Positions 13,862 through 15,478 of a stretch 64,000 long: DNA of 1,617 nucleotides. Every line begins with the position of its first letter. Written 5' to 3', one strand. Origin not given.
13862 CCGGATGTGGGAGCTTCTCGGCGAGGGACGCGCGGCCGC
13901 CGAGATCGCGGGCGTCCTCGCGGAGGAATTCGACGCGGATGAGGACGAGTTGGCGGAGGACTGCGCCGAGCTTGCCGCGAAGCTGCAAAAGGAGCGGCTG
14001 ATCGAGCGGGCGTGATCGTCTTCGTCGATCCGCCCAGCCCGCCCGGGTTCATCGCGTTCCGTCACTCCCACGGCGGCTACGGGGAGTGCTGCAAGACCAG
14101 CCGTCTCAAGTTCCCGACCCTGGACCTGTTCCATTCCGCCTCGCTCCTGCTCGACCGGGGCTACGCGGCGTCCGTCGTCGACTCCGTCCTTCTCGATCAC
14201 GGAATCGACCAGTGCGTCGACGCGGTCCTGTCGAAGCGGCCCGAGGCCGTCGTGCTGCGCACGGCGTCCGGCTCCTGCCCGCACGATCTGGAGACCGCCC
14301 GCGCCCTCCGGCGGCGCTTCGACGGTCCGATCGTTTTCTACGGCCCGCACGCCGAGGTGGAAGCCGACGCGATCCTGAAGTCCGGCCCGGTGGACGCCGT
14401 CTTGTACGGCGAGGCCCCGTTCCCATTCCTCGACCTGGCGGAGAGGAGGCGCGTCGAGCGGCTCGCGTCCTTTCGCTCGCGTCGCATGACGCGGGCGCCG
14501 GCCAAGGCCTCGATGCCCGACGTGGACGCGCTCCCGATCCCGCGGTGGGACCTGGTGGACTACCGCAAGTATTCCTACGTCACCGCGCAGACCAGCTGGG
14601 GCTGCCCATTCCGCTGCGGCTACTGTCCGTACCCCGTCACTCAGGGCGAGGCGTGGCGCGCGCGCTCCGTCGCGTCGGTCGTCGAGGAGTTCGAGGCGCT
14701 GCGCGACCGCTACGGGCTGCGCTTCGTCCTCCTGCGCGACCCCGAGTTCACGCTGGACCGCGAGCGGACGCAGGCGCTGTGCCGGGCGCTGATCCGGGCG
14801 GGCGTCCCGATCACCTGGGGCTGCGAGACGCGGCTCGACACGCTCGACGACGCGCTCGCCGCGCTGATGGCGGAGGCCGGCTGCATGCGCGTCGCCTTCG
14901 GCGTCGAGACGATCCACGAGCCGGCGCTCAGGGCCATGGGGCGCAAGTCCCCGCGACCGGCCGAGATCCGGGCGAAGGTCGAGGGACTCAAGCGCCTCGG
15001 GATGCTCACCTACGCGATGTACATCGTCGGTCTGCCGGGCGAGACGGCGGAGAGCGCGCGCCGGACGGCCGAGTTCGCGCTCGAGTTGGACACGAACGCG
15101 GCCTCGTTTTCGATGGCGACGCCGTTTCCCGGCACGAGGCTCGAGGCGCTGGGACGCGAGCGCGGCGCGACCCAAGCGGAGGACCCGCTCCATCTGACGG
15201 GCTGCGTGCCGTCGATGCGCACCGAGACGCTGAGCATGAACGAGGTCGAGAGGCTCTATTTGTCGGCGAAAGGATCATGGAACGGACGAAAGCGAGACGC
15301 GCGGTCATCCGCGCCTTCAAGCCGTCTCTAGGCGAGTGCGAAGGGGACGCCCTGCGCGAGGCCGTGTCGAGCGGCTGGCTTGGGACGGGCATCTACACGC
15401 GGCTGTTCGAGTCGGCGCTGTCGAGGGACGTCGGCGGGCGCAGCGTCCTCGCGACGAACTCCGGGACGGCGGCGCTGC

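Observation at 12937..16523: PqqD / B12-radical-SAM / aminotransferase cassette ending in a 36-aa Lys-rich peptide gene: candidate unclassified RiPP pathway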

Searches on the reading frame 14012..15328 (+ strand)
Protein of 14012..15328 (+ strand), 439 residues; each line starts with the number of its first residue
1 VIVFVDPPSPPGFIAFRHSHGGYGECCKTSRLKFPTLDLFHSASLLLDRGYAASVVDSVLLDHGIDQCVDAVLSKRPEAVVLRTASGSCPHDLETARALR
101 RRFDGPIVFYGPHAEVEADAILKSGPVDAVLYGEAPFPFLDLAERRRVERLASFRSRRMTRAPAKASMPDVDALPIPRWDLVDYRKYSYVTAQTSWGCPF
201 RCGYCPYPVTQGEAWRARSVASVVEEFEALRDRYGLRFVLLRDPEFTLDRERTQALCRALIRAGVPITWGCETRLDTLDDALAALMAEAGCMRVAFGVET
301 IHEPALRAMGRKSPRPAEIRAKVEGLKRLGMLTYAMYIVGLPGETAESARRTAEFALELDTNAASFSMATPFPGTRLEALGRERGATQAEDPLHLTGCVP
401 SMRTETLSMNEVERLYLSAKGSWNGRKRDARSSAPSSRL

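Call 5: search_protein_families(library=pfam, proteins=[window:14012-15328:+], max_evalue=0.01)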
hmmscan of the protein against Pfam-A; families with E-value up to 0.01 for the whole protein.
window:14012-15328:+ (439 aa): 1 family
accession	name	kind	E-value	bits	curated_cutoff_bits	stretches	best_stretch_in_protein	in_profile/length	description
PF04055.27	Radical_SAM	-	2.4e-22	80.3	29.5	1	197-356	6-166/166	Radical SAM superfamily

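Call 6: search_protein_families(library=ncbifam, proteins=[window:14012-15328:+], max_evalue=0.01)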
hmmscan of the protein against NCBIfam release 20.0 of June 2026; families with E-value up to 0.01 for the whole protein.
window:14012-15328:+ (439 aa): 30 families (the best 25 are shown)
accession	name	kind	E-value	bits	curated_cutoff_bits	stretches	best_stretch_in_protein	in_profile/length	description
NF033070.1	rSAM_AprD4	equivalog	1.7e-50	172.3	500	1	14-414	20-422/456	AprD4 family radical SAM diol-dehydratase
TIGR03471.1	HpnJ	equivalog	2e-42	145.7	577.6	1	53-392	47-398/472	hopanoid biosynthesis associated radical SAM protein HpnJ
TIGR02026.1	BchE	equivalog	1.2e-36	126.6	481.35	1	34-385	20-391/497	magnesium-protoporphyrin IX monomethyl ester anaerobic oxidative cyclase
NF050148.1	rSAM_ApyD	equivalog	1.1e-31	110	750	1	67-376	65-388/645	RiPP biosynthesis radical SAM protein ApyD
TIGR04479.1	bcpD_PhpK_rSAM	subfamily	2.1e-29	102.3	600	1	179-356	230-406/504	PhpK family radical SAM P-methyltransferase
TIGR04072.2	rSAM_ladder_B12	equivalog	5.7e-25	87.8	360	1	95-393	89-384/443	lipid biosynthesis B12-binding/radical SAM protein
TIGR04385.1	B12_rSAM_cofa1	equivalog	7.4e-24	84.7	450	1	189-357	195-362/438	B12 lower ligand biosynthesis radical SAM protein BzaD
NF038361.1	rSAM_Sden_1168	equivalog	3.8e-21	75.2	575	1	190-415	283-507/560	Sden_1168 family B12-binding radical SAM P-methyltransferase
TIGR04295.1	B12_rSAM_oligo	hypoth_equivalog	3.6e-17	62.2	400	1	37-311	26-314/422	TIGR04295 family B12-binding domain-containing radical SAM protein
TIGR04013.1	B12_SAM_MJ_1487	hypoth_equivalog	3.9e-17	62.2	251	1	85-383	52-359/382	TIGR04013 family B12-binding domain/radical SAM domain-containing protein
TIGR04428.1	B12_rSAM_trp_MT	equivalog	1.4e-16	60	500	1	181-369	208-408/558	tryptophan 2-C-methyltransferase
TIGR04014.1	B12_SAM_MJ_0865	equivalog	1.6e-15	56.9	360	1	51-383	12-360/434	methyl-coenzyme M reductase glutamine C-methyltransferase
TIGR04367.1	HpnR_B12_rSAM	equivalog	9.5e-15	54.1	650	1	42-376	28-368/490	hopanoid C-3 methylase HpnR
TIGR03975.1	rSAM_ocin_1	subfamily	3.2e-13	49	281.85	1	64-348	116-419/606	RiPP maturation radical SAM C-methyltransferase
NF045585.1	rSAM_slr0320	equivalog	3.9e-12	45.4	775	1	187-309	233-358/511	photosystem II high light acclimation radical SAM protein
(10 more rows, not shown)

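Call 7: find_homologous_proteins(query=window:14012-15328:+, max_evalue=1e-10)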
Query window:14012-15328:+ (439 aa): 396 proteins with E <= 1e-10 among 8000 candidates; the best 120 are listed.
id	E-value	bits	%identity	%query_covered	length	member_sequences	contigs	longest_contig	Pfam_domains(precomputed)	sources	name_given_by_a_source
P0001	2.2e-295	997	100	100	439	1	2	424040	PF04055.28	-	-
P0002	1.4e-189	649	66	99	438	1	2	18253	PF04055.28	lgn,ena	-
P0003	1.2e-187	642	67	96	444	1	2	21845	PF04055.28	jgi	jgi:radical SAM superfamily enzyme YgiQ (UPF0313 family)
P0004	7.4e-187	640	66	97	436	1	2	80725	PF04055.28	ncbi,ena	-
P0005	1.9e-186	638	67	99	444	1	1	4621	PF04055.28,PF02310.25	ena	-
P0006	9.2e-181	620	64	98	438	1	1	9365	PF04055.28,PF02310.25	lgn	-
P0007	2.7e-180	618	65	98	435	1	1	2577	PF04055.28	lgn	-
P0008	2.8e-180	618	64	97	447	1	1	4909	PF04055.28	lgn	-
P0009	3.0e-180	618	65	100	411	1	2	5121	PF04055.28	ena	-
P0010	3.9e-179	614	63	100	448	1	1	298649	PF04055.28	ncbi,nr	ncbi:MAG: radical SAM protein [Elusimicrobia bacterium]|nr:radical SAM protein [Elusimicrobiota bact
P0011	1.1e-178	613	64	97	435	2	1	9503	PF04055.28,PF02310.25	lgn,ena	-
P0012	3.5e-175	601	64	98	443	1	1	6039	PF04055.28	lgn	-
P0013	3.7e-175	601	64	97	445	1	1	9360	PF04055.28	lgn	-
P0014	4.2e-171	588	63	95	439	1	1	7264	PF04055.28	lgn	-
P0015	1.1e-169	583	62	99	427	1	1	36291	PF04055.28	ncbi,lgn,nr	ncbi:MAG: radical SAM protein [Elusimicrobia bacterium]|nr:radical SAM protein [Elusimicrobiota bact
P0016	1.1e-167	576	59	98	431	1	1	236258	PF04055.28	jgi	jgi:anaerobic magnesium-protoporphyrin IX monomethyl ester cyclase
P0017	7.5e-167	574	62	97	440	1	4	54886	PF04055.28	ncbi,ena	-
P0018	5.1e-166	571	62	96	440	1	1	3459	PF04055.28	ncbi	-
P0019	6.1e-165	567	61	97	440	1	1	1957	PF04055.28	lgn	-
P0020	4.8e-161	555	59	100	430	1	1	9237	PF04055.28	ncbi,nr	ncbi:MAG: radical SAM protein [Elusimicrobia bacterium]|nr:radical SAM protein [Elusimicrobiota bact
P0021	7.9e-158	544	60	97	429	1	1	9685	PF04055.28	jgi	-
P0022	2.6e-156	539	59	99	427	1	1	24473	PF04055.28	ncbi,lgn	-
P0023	3.6e-155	535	58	98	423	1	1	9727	PF04055.28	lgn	-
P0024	5.5e-154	531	58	97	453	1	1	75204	PF04055.28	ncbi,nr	ncbi:MAG: radical SAM protein [Elusimicrobia bacterium]|nr:radical SAM protein [Elusimicrobiota bact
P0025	3.2e-150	519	56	100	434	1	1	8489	PF04055.28,PF02310.25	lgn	-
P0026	2.7e-149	516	58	99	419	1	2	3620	PF04055.28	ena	-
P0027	3.1e-149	516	55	97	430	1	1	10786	PF04055.28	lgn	-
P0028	5.5e-149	515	56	99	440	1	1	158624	PF04055.28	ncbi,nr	ncbi:MAG: radical SAM protein [Elusimicrobia bacterium]|nr:radical SAM protein [Elusimicrobiota bact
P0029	5.0e-147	508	55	97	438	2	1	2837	PF04055.28,PF02310.25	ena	-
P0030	1.2e-138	481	53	92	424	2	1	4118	PF04055.28,PF02310.25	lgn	-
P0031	1.7e-138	480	55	98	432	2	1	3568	PF04055.28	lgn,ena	-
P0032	5.2e-136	472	55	98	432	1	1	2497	PF04055.28,PF02310.25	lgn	-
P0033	7.6e-132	458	53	98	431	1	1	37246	PF04055.28,PF02310.25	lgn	-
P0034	2.6e-131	457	53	99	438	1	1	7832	PF04055.28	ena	-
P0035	7.8e-130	452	54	98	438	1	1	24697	PF04055.28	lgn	-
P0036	7.3e-129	449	54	99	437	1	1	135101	PF04055.28,PF02310.25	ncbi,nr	ncbi:MAG: radical SAM protein [Elusimicrobia bacterium]|nr:radical SAM protein [Elusimicrobiota bact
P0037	7.9e-129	448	53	100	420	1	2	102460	PF04055.28,PF02310.25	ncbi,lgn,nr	ncbi:MAG: radical SAM protein [Elusimicrobia bacterium]|nr:radical SAM protein [Elusimicrobiota bact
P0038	4.0e-126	440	51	99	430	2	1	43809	PF04055.28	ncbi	ncbi:MAG: radical SAM protein [Elusimicrobiota bacterium]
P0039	7.2e-126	439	52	95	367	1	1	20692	PF04055.28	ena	-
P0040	1.2e-120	422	52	97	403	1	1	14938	PF04055.28,PF02310.25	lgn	-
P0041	3.1e-118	414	51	99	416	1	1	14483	PF04055.28,PF02310.25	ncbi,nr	ncbi:radical SAM protein [bacterium]|nr:MAG: radical SAM protein [bacterium]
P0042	1.5e-116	408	50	99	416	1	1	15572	PF04055.28,PF02310.25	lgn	-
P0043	1.7e-116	408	55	86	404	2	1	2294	PF04055.28,PF02310.25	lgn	-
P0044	8.2e-115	402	50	97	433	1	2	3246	PF04055.28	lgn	-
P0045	3.2e-114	400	54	86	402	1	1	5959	PF04055.28,PF02310.25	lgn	-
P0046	5.0e-114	400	50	99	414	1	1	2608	PF04055.28,PF02310.25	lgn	-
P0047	1.1e-113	399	50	99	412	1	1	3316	PF04055.28,PF02310.25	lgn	-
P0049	5.9e-86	307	58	61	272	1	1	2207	PF04055.28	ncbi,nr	ncbi:MAG: radical SAM protein, partial [Elusimicrobia bacterium]|nr:radical SAM protein [Elusimicrob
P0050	1.7e-81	292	36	96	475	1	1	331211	PF04055.28,PF02310.25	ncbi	-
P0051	5.6e-77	278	34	97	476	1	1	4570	PF04055.28,PF02310.25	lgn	-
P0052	2.2e-70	256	32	96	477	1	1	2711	PF04055.28,PF02310.25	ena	-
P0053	6.7e-69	251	35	97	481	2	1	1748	PF04055.28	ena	-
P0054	2.1e-57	213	64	36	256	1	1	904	PF04055.28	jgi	jgi:hypothetical protein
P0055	2.4e-53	200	31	90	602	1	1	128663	PF04055.28,PF02310.25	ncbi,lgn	-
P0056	4.5e-52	196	29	94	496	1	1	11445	PF04055.28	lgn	-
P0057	7.4e-52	195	31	98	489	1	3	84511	PF04055.28,PF02310.25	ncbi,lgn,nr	ncbi:MAG: radical SAM protein [Myxococcales bacterium]|nr:radical SAM protein [Myxococcales bacteriu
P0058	2.6e-48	183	30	90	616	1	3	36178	PF04055.28,PF02310.25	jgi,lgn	jgi:anaerobic magnesium-protoporphyrin IX monomethyl ester cyclase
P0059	1.5e-47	181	31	89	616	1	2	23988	PF04055.28,PF02310.25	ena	-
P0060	1.5e-47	181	31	89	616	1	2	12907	PF04055.28,PF02310.25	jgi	-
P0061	5.3e-47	179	30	87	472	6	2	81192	PF04055.28,PF02310.25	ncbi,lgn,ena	ncbi:MAG: radical SAM protein [Chlamydiota bacterium]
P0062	5.7e-47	179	30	88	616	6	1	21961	PF04055.28,PF02310.25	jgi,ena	-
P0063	8.4e-46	175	31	90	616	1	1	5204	PF04055.28,PF02310.25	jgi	jgi:anaerobic magnesium-protoporphyrin IX monomethyl ester cyclase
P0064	8.2e-45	172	33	76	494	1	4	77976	PF04055.28,PF02310.25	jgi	jgi:anaerobic magnesium-protoporphyrin IX monomethyl ester cyclase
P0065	6.3e-44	169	32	78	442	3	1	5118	PF04055.28,PF02310.25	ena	-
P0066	4.7e-43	166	38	60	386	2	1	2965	PF04055.28,PF02310.25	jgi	-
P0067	6.7e-43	165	34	80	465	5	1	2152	PF04055.28,PF02310.25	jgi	jgi:anaerobic magnesium-protoporphyrin IX monomethyl ester cyclase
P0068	8.9e-43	165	29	88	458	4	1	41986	PF04055.28,PF02310.25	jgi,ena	-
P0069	1.1e-42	165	33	81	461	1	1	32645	PF04055.28,PF02310.25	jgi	-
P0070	1.3e-42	164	30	95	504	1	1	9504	PF04055.28,PF02310.25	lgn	-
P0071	1.4e-42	164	27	87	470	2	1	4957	PF04055.28,PF02310.25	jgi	jgi:radical SAM superfamily enzyme YgiQ (UPF0313 family)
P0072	2.3e-42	164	32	79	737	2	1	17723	PF04055.28,PF00535.33,PF12804.14,PF02310.25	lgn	-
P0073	3.1e-42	163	38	59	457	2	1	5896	PF04055.28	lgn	-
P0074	3.6e-42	163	29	80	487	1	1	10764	PF04055.28,PF02310.25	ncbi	-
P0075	4.9e-42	162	31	80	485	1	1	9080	PF04055.28,PF02310.25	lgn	-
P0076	7.2e-42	162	32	81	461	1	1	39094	PF04055.28,PF02310.25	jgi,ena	-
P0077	7.8e-42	162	29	90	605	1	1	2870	PF04055.28,PF02310.25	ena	-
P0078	1.4e-41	161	29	89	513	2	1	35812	PF04055.28,PF02310.25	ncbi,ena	-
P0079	1.4e-41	161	39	60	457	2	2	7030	PF04055.28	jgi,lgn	jgi:radical SAM superfamily enzyme YgiQ (UPF0313 family)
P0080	2.0e-41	160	34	79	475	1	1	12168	PF04055.28,PF02310.25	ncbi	-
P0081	3.9e-41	160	32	87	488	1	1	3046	PF04055.28,PF02310.25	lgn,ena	-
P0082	5.6e-41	159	33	81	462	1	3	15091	PF04055.28,PF02310.25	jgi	jgi:anaerobic magnesium-protoporphyrin IX monomethyl ester cyclase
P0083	2.0e-40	157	29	82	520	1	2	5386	PF04055.28,PF02310.25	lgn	-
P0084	2.5e-40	157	34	82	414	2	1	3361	PF04055.28,PF02310.25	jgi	jgi:radical SAM superfamily enzyme YgiQ (UPF0313 family)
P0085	3.2e-40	156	34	80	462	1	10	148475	PF04055.28,PF02310.25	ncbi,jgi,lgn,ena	-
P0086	3.5e-40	156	43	48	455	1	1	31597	PF04055.28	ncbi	-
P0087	3.5e-40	156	30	89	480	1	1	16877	PF04055.28,PF02310.25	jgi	jgi:radical SAM superfamily enzyme YgiQ (UPF0313 family)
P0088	4.5e-40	156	32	90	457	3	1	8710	PF04055.28,PF02310.25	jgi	-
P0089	4.5e-40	156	33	79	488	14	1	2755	PF04055.28,PF02310.25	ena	-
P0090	5.8e-40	156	32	81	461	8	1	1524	PF04055.28,PF02310.25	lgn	-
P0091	5.9e-40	156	30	88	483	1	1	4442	PF04055.28,PF02310.25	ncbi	-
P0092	6.2e-40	156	32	82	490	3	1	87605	PF04055.28,PF02310.25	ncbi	-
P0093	7.6e-40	155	28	84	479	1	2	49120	PF04055.28,PF02310.25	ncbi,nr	ncbi:MAG: radical SAM protein [Magnetococcales bacterium]|nr:radical SAM protein [Magnetococcales ba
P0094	1.2e-39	155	29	89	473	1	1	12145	PF04055.28,PF02310.25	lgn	-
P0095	1.6e-39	154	30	94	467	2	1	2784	PF04055.28,PF02310.25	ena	-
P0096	2.3e-39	154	34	79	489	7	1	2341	PF04055.28,PF02310.25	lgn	-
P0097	2.8e-39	153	31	80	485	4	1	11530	PF04055.28,PF02310.25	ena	-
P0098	2.9e-39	153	30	90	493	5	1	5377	PF04055.28,PF02310.25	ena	-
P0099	5.4e-39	152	31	81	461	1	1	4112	PF04055.28,PF02310.25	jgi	jgi:anaerobic magnesium-protoporphyrin IX monomethyl ester cyclase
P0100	6.0e-39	152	30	76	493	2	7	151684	PF04055.28,PF02310.25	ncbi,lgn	ncbi:MAG: radical SAM protein [bacterium]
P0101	7.7e-39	152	35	81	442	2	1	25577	PF04055.28,PF02310.25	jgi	-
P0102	9.8e-39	152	32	81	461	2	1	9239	PF04055.28,PF02310.25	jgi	jgi:anaerobic magnesium-protoporphyrin IX monomethyl ester cyclase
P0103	1.0e-38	152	31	84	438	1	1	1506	PF04055.28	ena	-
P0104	1.2e-38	151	29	79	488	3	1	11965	PF04055.28,PF02310.25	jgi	jgi:radical SAM superfamily enzyme YgiQ (UPF0313 family)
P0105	1.2e-38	151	29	86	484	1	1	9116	PF04055.28,PF02310.25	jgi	jgi:anaerobic magnesium-protoporphyrin IX monomethyl ester cyclase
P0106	2.3e-38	150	33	78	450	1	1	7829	PF04055.28,PF02310.25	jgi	jgi:anaerobic magnesium-protoporphyrin IX monomethyl ester cyclase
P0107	3.3e-38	150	31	81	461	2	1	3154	PF04055.28,PF02310.25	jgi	jgi:anaerobic magnesium-protoporphyrin IX monomethyl ester cyclase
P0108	3.4e-38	150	29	69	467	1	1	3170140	PF04055.28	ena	-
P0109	3.6e-38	150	31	81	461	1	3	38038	PF04055.28,PF02310.25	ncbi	-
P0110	4.7e-38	149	32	81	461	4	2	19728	PF04055.28,PF02310.25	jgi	jgi:anaerobic magnesium-protoporphyrin IX monomethyl ester cyclase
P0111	5.4e-38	149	37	59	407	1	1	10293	PF04055.28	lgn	-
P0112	6.6e-38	149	32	82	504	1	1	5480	PF04055.28,PF02310.25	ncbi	-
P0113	6.8e-38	149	28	79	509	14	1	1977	PF04055.28,PF02310.25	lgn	-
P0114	7.7e-38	149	34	64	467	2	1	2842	PF04055.28,PF02310.25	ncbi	ncbi:MAG: B12-binding domain-containing radical SAM protein [Rudaea sp.]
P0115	1.1e-37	148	30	87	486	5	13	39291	PF04055.28,PF02310.25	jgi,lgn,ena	jgi:radical SAM superfamily enzyme YgiQ (UPF0313 family)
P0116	1.2e-37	148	32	81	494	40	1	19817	PF04055.28,PF02310.25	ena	-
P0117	1.4e-37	148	29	89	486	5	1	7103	PF04055.28,PF02310.25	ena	-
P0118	1.5e-37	148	33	76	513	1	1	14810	PF04055.28,PF02310.25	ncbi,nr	ncbi:radical SAM protein [bacterium]|nr:radical SAM protein [candidate division CSSED10-310 bacteriu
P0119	2.4e-37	147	31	81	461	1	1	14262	PF04055.28,PF02310.25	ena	-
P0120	2.5e-37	147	30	97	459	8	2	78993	PF04055.28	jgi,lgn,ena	jgi:anaerobic magnesium-protoporphyrin IX monomethyl ester cyclase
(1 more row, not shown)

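Call 10: find_related_loci(query=A1, collection=genome_contigs, flank=8000)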
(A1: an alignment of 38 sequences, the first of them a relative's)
Query A1 (439 aa) in genome_contigs; peptide patterns used: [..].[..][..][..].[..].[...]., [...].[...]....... (x = any residue, [..] = any of these).
77 stretches matched a pattern; 51 encode a relative of the query (tblastn E <= 1e-3); 50 distinct loci.
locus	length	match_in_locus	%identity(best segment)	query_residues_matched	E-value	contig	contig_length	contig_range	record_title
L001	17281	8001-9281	67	3-424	0e+0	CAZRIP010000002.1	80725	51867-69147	MAG TPA_asm: uncultured Elusimicrobia sp. isolate binchicken_co54_389 genome assembly, contig: NODE_417_length_80725_cov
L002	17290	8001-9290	65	2-429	0e+0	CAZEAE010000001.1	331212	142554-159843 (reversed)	MAG TPA_asm: uncultured Elusimicrobia sp. isolate binchicken_co248_32 genome assembly, contig: NODE_11_length_331212_cov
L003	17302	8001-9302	64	2-431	1e-180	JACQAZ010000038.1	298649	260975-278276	MAG: Elusimicrobia bacterium isolate NC_groundwater_929_Pr1_S-0.2um_66_27 Montesol18-Sp2_coassembly_scaffold_1042334, wh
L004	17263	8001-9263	62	1-434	8e-168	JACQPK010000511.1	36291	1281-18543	MAG: Elusimicrobia bacterium isolate NC_groundwater_1305_Ag_S-0.2um_70_34 S_p2_S4_coassembly_k141_4116715, whole genome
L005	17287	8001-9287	62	2-426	6e-166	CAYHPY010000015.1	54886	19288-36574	MAG TPA_asm: uncultured Elusimicrobia bacterium isolate ERP119705_co15_38 genome assembly, contig: NODE_362_length_54886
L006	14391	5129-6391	59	2-437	2e-161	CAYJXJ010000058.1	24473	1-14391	MAG TPA_asm: uncultured Elusimicrobia bacterium isolate ERP125453_co1_480 genome assembly, contig: NODE_1866_length_2447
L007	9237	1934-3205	59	2-439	2e-159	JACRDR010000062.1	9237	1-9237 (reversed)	MAG: Elusimicrobia bacterium isolate NC_groundwater_1677_Pr3_B-0.1um_68_8 SR-2_scaffold_141_511471, whole genome shotgun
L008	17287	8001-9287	58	2-426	1e-156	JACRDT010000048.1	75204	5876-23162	MAG: Elusimicrobia bacterium isolate NC_groundwater_1679_Pr3_B-0.1um_69_72 SR-2_scaffold_141_4076725, whole genome shotg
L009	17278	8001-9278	56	2-434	4e-152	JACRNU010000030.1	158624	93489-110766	MAG: Elusimicrobia bacterium isolate NC_groundwater_1943_Pr3_S-0.2um_66_9 scaffold_55033, whole genome shotgun sequence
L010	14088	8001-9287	55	2-426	2e-148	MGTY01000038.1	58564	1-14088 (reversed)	MAG: Elusimicrobia bacterium GWA2_69_24 gwa2_scaffold_2110, whole genome shotgun sequence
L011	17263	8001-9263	51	3-435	7e-131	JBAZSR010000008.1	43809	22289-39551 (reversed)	MAG: Elusimicrobiota bacterium isolate SO_2017_GW1_178 NODE_4144_length_43809_cov_1.024381_OW334_2017, whole genome shot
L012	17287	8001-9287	54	2-437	5e-129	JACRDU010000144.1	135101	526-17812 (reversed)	MAG: Elusimicrobia bacterium isolate NC_groundwater_1680_Pr3_B-0.1um_70_15 SR-2_scaffold_141_3509456, whole genome shotg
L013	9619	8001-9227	51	2-435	7e-112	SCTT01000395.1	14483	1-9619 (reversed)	MAG: bacterium isolate FW305_bin.15 FW305_bin.15-29569-1, whole genome shotgun sequence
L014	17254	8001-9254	53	2-438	7e-132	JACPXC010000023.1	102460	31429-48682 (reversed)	MAG: Elusimicrobia bacterium isolate NC_groundwater_827_Pr1_B-0.1um_69_30 Montesol18_Bp1_scaffold_518501, whole genome s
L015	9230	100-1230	33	1-415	2e-61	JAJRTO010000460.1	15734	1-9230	MAG: Candidatus Poribacteria bacterium isolate Dive96_bin1.70 k141_4597494, whole genome shotgun sequence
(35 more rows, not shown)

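Call 21: find_encoding_contigs(protein=P0001, flank=10000, max_places=2)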
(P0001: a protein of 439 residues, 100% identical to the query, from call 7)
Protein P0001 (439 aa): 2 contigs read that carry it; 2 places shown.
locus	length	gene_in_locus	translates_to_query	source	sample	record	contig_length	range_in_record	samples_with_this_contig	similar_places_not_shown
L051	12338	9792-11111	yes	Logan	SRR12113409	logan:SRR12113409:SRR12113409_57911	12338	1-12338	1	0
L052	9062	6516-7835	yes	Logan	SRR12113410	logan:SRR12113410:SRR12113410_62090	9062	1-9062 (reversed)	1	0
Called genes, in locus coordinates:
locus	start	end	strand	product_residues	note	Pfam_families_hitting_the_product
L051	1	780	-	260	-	?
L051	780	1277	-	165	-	-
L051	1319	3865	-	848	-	PF13620:CarboxypepD_reg (weak)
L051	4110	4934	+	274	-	-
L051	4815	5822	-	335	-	PF13439:Glyco_transf_4, PF13579:Glyco_trans_4_4 (weak), PF20706:GT4-conflict, PF00534:Glycos_transf_1, PF13692:Glyco_trans_1_4, PF13524:Glyco_trans_1_2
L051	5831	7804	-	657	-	PF13428:TPR_14 (faint), PF24575:TPR_Slam (faint), PF13431:TPR_17 (faint), PF13432:TPR_16, PF14559:TPR_19 (weak), PF00515:TPR_1, PF07719:TPR_2 (weak), PF13424:TPR_12 (weak), +4 more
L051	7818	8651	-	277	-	PF05721:PhyH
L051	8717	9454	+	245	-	PF02353:CMAS, PF13489:Methyltransf_23, PF13847:Methyltransf_31, PF08241:Methyltransf_11, PF08242:Methyltransf_12, PF13649:Methyltransf_25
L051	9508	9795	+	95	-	PF05402:PqqD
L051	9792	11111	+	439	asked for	PF04055:Radical_SAM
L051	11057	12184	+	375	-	PF01041:DegT_DnrJ_EryC1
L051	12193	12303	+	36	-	-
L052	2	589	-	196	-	?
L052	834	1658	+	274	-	-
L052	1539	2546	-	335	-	PF13439:Glyco_transf_4, PF13579:Glyco_trans_4_4 (weak), PF20706:GT4-conflict, PF00534:Glycos_transf_1, PF13692:Glyco_trans_1_4, PF13524:Glyco_trans_1_2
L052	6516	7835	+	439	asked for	PF04055:Radical_SAM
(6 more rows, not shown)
